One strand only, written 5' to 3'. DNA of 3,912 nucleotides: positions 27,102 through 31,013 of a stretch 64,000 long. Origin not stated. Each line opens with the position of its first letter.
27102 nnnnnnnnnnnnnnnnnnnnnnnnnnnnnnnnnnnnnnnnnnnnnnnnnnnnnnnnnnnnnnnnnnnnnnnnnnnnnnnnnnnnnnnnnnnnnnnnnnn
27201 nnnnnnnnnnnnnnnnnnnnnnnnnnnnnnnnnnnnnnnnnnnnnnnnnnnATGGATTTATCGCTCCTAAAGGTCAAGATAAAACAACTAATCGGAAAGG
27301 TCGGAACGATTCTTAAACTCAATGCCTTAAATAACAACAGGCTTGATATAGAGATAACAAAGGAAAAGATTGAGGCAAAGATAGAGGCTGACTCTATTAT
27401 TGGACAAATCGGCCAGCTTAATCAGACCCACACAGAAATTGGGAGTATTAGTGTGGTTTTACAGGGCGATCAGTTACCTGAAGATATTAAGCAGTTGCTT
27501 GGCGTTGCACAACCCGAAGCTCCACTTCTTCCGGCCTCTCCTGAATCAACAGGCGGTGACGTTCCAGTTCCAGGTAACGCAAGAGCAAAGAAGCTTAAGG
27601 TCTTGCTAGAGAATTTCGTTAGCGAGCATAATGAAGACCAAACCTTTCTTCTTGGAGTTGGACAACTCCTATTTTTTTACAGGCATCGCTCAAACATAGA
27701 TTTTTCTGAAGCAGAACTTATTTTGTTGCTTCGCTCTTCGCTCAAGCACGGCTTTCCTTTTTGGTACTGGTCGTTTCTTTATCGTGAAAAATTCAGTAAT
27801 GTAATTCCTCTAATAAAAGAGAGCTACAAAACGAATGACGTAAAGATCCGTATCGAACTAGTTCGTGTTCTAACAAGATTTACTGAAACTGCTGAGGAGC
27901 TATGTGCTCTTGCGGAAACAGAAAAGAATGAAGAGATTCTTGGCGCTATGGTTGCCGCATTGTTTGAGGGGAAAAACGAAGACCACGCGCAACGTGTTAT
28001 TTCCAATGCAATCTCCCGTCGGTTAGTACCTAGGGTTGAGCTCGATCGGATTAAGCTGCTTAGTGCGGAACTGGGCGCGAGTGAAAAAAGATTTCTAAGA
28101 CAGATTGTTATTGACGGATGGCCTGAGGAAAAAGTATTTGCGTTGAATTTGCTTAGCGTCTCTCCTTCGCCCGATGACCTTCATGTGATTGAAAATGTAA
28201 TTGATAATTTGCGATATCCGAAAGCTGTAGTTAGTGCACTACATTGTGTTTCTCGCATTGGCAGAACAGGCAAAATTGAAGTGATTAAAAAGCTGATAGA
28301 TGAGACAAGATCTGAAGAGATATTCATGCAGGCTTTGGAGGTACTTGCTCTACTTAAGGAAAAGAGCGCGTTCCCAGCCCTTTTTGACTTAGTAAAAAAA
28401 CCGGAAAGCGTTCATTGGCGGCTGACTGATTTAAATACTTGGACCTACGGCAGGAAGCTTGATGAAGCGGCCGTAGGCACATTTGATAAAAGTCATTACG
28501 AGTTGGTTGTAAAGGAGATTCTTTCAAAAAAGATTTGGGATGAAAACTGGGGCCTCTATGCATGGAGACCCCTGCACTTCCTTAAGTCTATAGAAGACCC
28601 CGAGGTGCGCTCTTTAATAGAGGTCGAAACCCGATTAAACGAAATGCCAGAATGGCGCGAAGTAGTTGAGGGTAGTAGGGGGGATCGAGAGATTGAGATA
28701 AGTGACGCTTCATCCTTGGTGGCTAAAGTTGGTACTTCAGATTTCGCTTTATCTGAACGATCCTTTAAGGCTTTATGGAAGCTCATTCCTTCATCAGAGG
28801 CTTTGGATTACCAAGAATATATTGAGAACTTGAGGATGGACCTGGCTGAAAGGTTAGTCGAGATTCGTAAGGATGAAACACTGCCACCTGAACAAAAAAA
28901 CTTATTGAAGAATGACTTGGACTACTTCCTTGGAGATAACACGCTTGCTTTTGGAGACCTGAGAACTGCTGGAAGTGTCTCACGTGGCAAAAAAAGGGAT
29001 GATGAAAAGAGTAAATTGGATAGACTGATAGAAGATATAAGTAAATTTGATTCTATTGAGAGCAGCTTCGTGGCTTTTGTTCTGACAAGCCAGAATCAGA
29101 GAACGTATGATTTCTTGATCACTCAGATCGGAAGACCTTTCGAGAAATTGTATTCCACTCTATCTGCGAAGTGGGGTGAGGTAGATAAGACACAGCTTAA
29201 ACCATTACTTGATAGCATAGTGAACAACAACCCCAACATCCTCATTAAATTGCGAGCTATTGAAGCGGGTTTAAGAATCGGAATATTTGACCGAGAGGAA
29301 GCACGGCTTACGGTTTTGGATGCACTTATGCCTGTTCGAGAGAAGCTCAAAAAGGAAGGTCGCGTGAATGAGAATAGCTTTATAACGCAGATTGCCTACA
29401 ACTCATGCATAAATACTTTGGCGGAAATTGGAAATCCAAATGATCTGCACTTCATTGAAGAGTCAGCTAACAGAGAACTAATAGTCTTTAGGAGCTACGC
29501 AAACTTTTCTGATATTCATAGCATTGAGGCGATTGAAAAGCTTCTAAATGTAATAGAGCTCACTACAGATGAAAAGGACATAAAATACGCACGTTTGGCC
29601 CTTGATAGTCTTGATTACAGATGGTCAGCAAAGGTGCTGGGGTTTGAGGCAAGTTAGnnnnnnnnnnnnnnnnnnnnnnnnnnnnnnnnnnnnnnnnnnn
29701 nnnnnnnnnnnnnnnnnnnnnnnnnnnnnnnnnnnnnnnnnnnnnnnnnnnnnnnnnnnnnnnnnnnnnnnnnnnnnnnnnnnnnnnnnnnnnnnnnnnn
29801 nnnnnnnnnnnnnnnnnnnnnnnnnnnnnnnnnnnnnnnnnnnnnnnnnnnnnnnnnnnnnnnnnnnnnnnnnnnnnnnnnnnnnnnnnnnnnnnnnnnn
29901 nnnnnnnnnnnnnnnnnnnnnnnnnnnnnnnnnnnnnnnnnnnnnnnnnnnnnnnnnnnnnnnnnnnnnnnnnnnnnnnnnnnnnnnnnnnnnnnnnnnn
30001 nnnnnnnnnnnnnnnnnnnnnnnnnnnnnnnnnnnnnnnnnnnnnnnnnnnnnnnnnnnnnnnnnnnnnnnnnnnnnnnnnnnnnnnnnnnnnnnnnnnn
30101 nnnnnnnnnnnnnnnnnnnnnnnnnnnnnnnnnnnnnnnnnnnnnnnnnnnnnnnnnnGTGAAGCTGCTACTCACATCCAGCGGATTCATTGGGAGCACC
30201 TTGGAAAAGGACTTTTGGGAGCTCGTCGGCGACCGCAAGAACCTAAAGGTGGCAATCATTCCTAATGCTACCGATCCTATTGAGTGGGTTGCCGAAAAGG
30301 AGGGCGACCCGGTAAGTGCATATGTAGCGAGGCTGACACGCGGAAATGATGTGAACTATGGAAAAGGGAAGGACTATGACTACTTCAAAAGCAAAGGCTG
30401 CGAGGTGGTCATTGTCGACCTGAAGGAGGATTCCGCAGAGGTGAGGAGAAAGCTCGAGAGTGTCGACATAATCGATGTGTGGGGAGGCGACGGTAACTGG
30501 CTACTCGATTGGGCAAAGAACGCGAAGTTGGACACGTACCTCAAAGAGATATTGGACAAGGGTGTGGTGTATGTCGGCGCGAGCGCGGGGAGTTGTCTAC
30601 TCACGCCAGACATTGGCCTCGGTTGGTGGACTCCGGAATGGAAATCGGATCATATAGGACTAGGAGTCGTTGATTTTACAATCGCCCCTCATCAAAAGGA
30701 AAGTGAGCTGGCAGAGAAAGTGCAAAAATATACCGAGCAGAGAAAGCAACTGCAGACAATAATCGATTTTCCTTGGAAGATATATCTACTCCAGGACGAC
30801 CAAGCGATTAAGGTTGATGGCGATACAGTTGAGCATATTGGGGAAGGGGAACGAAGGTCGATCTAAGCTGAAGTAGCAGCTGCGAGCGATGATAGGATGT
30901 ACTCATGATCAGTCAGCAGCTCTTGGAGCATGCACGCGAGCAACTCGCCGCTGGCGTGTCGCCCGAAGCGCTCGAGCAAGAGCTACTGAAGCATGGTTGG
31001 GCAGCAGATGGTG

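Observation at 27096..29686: AT-rich single-gene island beside tRNA-Ser/tRNA-Glu encoding an 801-aa HEAT-repeat protein with its own textbook promoter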

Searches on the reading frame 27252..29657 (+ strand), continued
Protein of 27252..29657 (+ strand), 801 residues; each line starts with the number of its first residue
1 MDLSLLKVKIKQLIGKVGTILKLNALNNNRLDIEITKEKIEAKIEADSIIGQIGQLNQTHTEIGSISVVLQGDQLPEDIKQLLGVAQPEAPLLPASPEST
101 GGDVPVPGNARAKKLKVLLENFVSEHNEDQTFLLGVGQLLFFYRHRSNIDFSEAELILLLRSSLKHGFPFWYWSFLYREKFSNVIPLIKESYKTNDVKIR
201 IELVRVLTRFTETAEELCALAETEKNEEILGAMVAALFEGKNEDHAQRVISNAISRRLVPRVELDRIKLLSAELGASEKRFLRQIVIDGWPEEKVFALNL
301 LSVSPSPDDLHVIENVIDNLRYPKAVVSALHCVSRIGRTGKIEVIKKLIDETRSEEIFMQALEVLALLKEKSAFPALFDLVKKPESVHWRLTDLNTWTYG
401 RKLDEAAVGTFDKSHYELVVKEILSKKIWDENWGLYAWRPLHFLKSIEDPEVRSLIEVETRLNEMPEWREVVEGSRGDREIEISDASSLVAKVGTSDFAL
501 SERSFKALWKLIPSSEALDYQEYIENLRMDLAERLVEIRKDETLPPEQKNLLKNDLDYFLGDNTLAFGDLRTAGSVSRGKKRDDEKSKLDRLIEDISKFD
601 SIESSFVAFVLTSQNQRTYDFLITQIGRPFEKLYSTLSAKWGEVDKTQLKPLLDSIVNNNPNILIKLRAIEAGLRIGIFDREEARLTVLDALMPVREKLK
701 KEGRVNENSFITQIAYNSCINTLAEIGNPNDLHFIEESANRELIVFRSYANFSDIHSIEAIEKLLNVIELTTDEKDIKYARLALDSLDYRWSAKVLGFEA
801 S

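Call 69: find_related_loci(query=P0007, collection=viral_contigs, flank=10000)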
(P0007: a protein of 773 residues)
Query P0007 (773 aa) in viral_contigs; peptide patterns used: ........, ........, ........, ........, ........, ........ (x = any residue, [..] = any of these).
7 stretches matched a pattern, but none encodes a relative of the query by tblastn (E <= 1e-3).

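Call 71: find_related_loci(query=A3, collection=viral_contigs, flank=10000)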
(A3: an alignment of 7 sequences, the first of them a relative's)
Query A3 (801 aa) in viral_contigs; peptide patterns used: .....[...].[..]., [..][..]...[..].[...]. (x = any residue, [..] = any of these).
109 stretches matched a pattern, but none encodes a relative of the query by tblastn (E <= 1e-3).

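Call 72: search_protein_families(library=pfam, proteins=[L006:6098-7009:+, L006:7279-7857:+, L008:6768-8039:+, L011:11742-12359:+, L012:11734-12321:+, L015:4314-4913:+, L013:7118-7525:+, L007:2634-3149:+, L008:2795-4108:-, L014:2100-2783:-], max_evalue=0.05)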
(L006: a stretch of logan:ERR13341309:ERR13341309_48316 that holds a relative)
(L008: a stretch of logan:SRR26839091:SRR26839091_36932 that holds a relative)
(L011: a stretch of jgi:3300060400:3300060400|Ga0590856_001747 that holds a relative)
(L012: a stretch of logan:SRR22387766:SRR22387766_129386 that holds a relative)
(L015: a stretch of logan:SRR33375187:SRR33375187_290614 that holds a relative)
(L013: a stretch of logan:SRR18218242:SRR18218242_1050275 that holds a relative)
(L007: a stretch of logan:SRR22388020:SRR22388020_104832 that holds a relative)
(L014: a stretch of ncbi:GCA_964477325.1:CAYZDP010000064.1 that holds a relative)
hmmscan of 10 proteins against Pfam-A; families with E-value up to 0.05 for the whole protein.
L006:6098-7009:+ (304 aa): 1 family
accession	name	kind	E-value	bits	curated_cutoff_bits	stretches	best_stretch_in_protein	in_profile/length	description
PF20312.3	DUF6608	-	0.028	14.8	24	0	15-69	70-128/131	Family of unknown function (DUF6608)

L006:7279-7857:+ (193 aa): 0 families

L008:6768-8039:+ (424 aa): 0 families

L011:11742-12359:+ (206 aa): 0 families

L012:11734-12321:+ (196 aa): 0 families

L015:4314-4913:+ (200 aa): 1 family
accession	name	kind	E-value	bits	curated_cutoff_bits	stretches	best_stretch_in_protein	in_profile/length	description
PF18928.5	DUF5677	-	0.003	18.1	27.1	1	32-91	1-63/166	Family of unknown function (DUF5677)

L013:7118-7525:+ (136 aa): 0 families

L007:2634-3149:+ (172 aa): 0 families

L008:2795-4108:- (437 aa): 0 families

L014:2100-2783:- (227 aa): 0 families

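Call 73: search_protein_families(library=padloc, proteins=[L012:7908-9248:+, L013:3258-4331:+, L014:5463-6446:+, L008:6768-8039:+, L008:2795-4108:-, L006:6098-7009:+, L011:11742-12359:+, L012:11734-12321:+, L015:4314-4913:+, L011:13200-14165:-], max_evalue=0.01)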
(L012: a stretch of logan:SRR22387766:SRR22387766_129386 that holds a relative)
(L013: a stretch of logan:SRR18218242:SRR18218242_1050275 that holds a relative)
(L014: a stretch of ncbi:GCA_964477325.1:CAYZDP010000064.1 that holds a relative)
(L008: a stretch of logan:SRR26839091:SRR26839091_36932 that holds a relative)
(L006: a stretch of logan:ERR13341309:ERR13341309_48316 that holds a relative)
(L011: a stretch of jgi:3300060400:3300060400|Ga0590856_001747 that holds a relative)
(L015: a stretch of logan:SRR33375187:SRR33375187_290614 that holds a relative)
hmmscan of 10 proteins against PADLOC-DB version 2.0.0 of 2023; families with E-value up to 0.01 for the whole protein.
L012:7908-9248:+ (447 aa): 0 families

L013:3258-4331:+ (358 aa): 1 family
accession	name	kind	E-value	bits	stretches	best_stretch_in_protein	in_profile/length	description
PDLC02413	Aga_Nuclease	-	4.7e-07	27.4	1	247-299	34-82/267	-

L014:5463-6446:+ (328 aa): 1 family
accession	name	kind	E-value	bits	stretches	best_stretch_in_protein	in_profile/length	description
PDLC03000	DUF4238-Pers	-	1.5e-11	42.3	1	8-267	4-252/309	-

L008:6768-8039:+ (424 aa): 0 families

L008:2795-4108:- (437 aa): 0 families

L006:6098-7009:+ (304 aa): 0 families

L011:11742-12359:+ (206 aa): 0 families

L012:11734-12321:+ (196 aa): 1 family
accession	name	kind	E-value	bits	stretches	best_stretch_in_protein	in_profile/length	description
PDLC04916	PDC-S11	-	0.0013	15.9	1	9-148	15-150/358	-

L015:4314-4913:+ (200 aa): 0 families

L011:13200-14165:- (321 aa): 7 families
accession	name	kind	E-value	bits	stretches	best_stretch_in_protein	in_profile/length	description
PDLC03662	mREase_IV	-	3.1e-07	27.3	1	236-304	484-547/560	Type IV methyl-directed restriction enzyme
PDLC03656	mREase_IV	-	1e-05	23.5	1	197-290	163-254/277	Type IV methyl-directed restriction enzyme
PDLC02859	DpdF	-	0.0003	17.4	1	261-291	22-52/545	DpdF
PDLC03478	REase_II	-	0.0024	15.6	1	222-292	93-159/219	Type II restriction enzyme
PDLC00345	PtuB1|PtuB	-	0.0056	14.2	1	230-318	43-128/223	Unknown function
PDLC00642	ZorE2|ZorE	-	0.0064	14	0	233-291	208-258/283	HNH endonuclease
PDLC03673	HEase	-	0.007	14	1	204-290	56-132/227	homing endonuclease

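Call 81: search_protein_families(library=pfam, proteins=[P0021, P0023, L012:7908-9248:+, L013:3258-4331:+, L013:2025-2771:-, L011:8704-9267:-, L006:2379-2909:-, L015:1096-1713:-, L005:4762-5463:-, L002:420-2117:-], max_evalue=0.01)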
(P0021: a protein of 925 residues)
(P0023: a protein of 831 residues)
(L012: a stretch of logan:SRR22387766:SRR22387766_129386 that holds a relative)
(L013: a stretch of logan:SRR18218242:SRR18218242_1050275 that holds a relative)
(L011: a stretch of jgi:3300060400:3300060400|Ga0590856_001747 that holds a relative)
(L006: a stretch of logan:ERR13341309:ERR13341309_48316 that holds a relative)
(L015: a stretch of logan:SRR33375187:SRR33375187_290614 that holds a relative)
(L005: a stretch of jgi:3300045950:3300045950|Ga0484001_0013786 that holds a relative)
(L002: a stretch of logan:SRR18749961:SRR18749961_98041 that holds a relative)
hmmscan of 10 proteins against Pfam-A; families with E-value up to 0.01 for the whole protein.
P0021 (925 aa): 9 families
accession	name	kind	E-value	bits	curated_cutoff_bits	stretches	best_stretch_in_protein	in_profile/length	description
PF24391.1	HD-CE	-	1.6e-29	103.9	27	1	39-212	3-224/263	HD-CE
PF20703.3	nSTAND1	-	2.6e-26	93.6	27.1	1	283-619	1-343/379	Novel STAND NTPase 1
PF13646.12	HEAT_2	-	1.7e-06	28.7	27.7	1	704-780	1-81/88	HEAT repeats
PF20720.3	nSTAND3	-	4.5e-06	26.9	27.2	1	304-358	6-59/155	Novel STAND NTPase 3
PF13401.12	AAA_22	-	0.00014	22.6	27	1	316-428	6-120/130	AAA domain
PF13191.12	AAA_16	-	0.00016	22.7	32.6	1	298-334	2-43/167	AAA ATPase domain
PF00005.33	ABC_tran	-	0.005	17.9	25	0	313-334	9-30/137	ABC transporter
PF01637.24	ATPase_2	-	0.0069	16.7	33.2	0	298-420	1-142/225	ATPase domain predominantly from Archaea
PF02985.28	HEAT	-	0.0097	16.5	23.5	0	703-729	1-27/31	HEAT repeat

P0023 (831 aa): 13 families
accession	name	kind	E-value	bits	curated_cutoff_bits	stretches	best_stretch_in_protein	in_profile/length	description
PF13646.12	HEAT_2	-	2.4e-72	239.7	27.7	6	310-396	1-87/88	HEAT repeats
PF03130.22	HEAT_PBS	-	5.3e-38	125.6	20.9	1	450-475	1-26/27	PBS lyase HEAT-like repeat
PF02985.28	HEAT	-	1.9e-30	102.4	23.5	2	435-461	1-27/31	HEAT repeat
PF13513.12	HEAT_EZ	-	3e-28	98.2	27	1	307-334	27-54/55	HEAT-like repeat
PF00514.29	Arm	-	8.9e-22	76.8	20.6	0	245-272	12-39/41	Armadillo/beta-catenin-like repeat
PF01602.26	Adaptin_N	-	2.3e-11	43.4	37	1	408-505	84-188/524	Adaptin N terminal region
PF12755.13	Vac14_Fab1_bd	-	8e-08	33.2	22.1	0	239-270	21-52/97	Vacuolar 14 Fab1-binding region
PF21581.3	SCD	-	2.2e-07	31.5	27.5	0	529-572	25-69/75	Stromalin conservative domain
PF12717.13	Cnd1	-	1e-06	29.4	26.4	0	435-498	22-90/162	non-SMC mitotic condensation complex subunit 1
PF11838.14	ERAP1_C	-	1.4e-06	28.4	38.2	0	415-548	125-265/318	ERAP1-like C-terminal domain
PF01347.28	Vitellogenin_N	-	2.6e-05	23.4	24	0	82-385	284-578/590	Lipoprotein amino terminal region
PF24768.1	ARM_ARMC5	-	0.00023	21.1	79.9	0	239-373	63-188/289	ARMC5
PF11865.14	mTOR_dom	-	0.0014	19.1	27.6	0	468-604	13-128/160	Serine/threonine-protein kinase mTOR domain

L012:7908-9248:+ (447 aa): 1 family
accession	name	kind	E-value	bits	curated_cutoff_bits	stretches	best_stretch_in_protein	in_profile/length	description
PF09254.17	FokI_cleav_dom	-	7.7e-07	29.2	25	1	294-432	44-184/188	FokI, cleavage domain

L013:3258-4331:+ (358 aa): 1 family
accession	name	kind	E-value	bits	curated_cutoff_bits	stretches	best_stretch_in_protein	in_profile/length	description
PF18165.6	pP_pnuc_1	-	9.2e-11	42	26.3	1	225-328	7-110/133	Predicted pPIWI-associating nuclease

L013:2025-2771:- (248 aa): 1 family
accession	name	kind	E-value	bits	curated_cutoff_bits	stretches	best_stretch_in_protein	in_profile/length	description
PF13730.12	HTH_36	-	4.1e-10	39.8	25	1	46-98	5-55/55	Helix-turn-helix domain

L011:8704-9267:- (187 aa): 4 families
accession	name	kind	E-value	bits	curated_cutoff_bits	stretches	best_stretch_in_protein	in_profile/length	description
PF13240.11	Zn_Ribbon_1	-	0.002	18.3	25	1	38-58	1-21/23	zinc-ribbon domain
PF17032.10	Zn_ribbon_15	-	0.0038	18.4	28.9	1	28-57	44-73/73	zinc-ribbon family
PF14927.11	Neurensin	-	0.0047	17.1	27.7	1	41-82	14-56/132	Neurensin/Transmembrane protein 74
PF12773.13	DZR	-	0.0061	17.1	27.3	1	39-59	1-21/45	Double zinc ribbon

L006:2379-2909:- (176 aa): 0 families

L015:1096-1713:- (205 aa): 0 families

L005:4762-5463:- (233 aa): 2 families
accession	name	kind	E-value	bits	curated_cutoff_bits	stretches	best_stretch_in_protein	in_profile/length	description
PF03703.20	bPH_2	-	1.8e-11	44.6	22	1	155-229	5-78/78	Bacterial PH domain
PF14470.12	bPH_3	-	0.0084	17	23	0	154-200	23-72/95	Bacterial PH domain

L002:420-2117:- (565 aa): 2 families
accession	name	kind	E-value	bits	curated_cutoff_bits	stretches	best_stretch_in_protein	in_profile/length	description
PF00239.26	Resolvase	-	2.6e-18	67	23.3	1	76-182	37-144/145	Resolvase, N terminal domain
PF07508.19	Recombinase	-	1.7e-13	51.1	21.1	1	203-311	1-101/102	Recombinase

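Call 97: search_dna_similar(query=P0001, collection=phages, mode=protein, max_evalue=0.001, max_rows=10)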
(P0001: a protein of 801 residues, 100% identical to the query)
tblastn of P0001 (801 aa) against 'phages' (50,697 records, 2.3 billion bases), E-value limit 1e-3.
No match.

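Call 98: search_dna_similar(query=P0001, collection=plasmids, mode=protein, max_evalue=0.001, max_rows=10)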
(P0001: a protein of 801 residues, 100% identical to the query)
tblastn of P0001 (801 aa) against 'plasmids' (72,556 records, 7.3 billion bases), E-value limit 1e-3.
No match.

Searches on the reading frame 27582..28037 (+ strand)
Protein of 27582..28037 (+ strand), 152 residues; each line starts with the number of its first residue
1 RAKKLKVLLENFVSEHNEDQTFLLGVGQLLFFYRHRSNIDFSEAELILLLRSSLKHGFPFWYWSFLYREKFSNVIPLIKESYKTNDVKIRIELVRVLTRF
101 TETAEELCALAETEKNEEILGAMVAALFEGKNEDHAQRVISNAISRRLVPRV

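Call 92: find_homologous_proteins(query=A4, max_evalue=0.01)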
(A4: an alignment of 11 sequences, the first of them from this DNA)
Query A4 (11 sequences): 2302 candidates shared short words with the query, none scored E <= 0.01.

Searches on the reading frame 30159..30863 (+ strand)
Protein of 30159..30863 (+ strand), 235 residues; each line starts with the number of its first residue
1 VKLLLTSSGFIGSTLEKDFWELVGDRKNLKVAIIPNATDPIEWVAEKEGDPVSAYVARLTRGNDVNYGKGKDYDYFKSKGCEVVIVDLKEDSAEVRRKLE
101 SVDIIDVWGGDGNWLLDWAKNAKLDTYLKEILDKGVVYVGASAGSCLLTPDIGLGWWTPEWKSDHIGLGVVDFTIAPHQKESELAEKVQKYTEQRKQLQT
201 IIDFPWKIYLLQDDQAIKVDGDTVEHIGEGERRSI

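Call 62: find_related_loci(query=window:30159-30863:+, collection=genome_contigs, flank=8000)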
Query window:30159-30863:+ (235 aa) in genome_contigs; peptide patterns used: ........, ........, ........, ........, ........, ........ (x = any residue, [..] = any of these).
56 stretches matched a pattern; 2 encode a relative of the query (tblastn E <= 1e-3); 2 distinct loci.
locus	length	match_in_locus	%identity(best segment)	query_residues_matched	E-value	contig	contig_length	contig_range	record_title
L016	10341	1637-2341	74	1-235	2e-119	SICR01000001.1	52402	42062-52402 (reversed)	MAG: Candidatus Zambryskibacteria bacterium isolate Baikal-deep-G210 BACOMB-C2495, whole genome shotgun sequence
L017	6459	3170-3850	58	1-226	8e-85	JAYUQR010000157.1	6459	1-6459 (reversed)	MAG: Candidatus Gracilibacteria bacterium isolate GL114_DN_metabinner_8 GL114_DN_metabinner_8_156, whole genome shotgun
